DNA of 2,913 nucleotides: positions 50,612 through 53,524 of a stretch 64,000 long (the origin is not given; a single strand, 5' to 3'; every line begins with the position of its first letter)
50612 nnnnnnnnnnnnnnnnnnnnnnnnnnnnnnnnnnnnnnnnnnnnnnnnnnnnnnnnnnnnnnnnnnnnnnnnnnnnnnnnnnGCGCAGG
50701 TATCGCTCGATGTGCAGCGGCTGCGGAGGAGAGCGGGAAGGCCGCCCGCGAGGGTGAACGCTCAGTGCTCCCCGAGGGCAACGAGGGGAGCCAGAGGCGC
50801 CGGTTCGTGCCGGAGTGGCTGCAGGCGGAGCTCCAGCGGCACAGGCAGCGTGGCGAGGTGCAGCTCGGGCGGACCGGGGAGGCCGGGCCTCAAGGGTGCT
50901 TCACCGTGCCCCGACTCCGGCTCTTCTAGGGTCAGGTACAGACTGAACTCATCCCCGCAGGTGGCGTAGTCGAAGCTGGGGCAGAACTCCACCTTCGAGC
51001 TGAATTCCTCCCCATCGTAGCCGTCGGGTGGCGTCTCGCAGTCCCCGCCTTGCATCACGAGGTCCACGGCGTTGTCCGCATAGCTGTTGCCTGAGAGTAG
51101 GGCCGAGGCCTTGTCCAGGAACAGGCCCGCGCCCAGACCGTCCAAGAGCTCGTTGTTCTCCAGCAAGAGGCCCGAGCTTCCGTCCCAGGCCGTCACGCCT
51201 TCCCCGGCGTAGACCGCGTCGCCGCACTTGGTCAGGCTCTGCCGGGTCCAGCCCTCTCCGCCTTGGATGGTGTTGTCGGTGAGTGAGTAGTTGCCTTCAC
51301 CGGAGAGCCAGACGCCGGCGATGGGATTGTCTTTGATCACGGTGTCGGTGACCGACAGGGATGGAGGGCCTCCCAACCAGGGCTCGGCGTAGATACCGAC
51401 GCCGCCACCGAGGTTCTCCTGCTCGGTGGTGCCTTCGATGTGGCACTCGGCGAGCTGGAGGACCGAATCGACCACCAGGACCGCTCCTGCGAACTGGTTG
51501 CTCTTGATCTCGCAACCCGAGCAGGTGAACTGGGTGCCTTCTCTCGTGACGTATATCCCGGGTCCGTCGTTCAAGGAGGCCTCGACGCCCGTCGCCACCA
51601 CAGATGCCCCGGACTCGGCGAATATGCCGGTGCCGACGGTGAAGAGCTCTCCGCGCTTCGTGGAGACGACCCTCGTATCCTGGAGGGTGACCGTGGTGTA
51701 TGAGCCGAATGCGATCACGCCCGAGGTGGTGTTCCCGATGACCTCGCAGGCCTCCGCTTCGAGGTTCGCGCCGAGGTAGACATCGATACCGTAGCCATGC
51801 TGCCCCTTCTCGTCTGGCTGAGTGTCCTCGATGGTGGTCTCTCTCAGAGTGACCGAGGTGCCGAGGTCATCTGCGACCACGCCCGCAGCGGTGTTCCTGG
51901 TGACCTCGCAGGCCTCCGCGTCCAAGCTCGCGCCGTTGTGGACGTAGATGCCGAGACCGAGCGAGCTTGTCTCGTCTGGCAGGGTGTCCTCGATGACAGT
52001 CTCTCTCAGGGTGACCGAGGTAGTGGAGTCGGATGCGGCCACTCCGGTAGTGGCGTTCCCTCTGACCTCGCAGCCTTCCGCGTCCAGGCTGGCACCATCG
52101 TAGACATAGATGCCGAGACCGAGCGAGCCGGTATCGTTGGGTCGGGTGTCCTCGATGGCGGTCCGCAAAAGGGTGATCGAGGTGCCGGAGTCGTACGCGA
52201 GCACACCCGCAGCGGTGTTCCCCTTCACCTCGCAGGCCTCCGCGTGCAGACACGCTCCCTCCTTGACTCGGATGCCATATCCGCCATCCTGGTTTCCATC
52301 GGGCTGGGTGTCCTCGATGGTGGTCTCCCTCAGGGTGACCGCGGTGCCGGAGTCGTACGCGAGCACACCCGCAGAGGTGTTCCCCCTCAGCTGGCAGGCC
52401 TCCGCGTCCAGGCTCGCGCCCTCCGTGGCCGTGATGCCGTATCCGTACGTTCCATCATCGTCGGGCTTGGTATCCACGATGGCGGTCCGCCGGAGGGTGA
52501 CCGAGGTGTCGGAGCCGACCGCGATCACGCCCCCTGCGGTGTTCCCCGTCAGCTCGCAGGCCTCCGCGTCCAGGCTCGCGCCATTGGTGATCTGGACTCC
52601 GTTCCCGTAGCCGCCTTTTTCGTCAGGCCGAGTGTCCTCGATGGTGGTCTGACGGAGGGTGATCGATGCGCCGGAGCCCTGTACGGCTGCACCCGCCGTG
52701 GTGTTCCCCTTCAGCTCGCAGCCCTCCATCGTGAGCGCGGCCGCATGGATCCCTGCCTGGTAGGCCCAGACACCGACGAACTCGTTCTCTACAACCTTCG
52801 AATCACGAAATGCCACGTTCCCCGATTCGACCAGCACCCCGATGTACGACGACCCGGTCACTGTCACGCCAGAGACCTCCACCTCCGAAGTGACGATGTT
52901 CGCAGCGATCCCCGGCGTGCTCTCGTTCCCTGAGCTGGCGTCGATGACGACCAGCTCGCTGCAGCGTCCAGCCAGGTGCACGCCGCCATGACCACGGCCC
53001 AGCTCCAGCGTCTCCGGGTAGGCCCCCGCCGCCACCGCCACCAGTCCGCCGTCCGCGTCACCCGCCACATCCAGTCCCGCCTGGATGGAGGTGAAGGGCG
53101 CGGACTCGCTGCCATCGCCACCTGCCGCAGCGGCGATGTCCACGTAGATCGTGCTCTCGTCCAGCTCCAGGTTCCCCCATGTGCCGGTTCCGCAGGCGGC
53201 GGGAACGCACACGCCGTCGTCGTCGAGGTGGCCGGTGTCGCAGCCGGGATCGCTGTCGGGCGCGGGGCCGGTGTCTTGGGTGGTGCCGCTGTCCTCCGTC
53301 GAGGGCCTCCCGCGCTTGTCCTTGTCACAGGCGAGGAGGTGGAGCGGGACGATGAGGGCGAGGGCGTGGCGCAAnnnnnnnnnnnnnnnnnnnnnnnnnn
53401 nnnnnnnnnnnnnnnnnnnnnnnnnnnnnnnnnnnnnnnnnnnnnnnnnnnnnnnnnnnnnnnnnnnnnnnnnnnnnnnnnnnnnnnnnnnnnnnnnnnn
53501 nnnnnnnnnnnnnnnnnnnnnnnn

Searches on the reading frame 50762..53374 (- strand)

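Call 27: search_protein_families(library=pfam, proteins=[window:50762-53374:-], max_evalue=0.001)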
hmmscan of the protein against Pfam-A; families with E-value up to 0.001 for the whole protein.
window:50762-53374:- (870 aa): 2 families
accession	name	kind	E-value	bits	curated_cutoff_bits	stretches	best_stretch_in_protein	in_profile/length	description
PF13229.12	Beta_helix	-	6.6e-49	166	25.9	4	419-565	23-154/158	Right handed beta helix region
PF05048.19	NosD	-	2.2e-16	60.4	23.6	0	247-410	14-149/212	Periplasmic copper-binding protein (NosD)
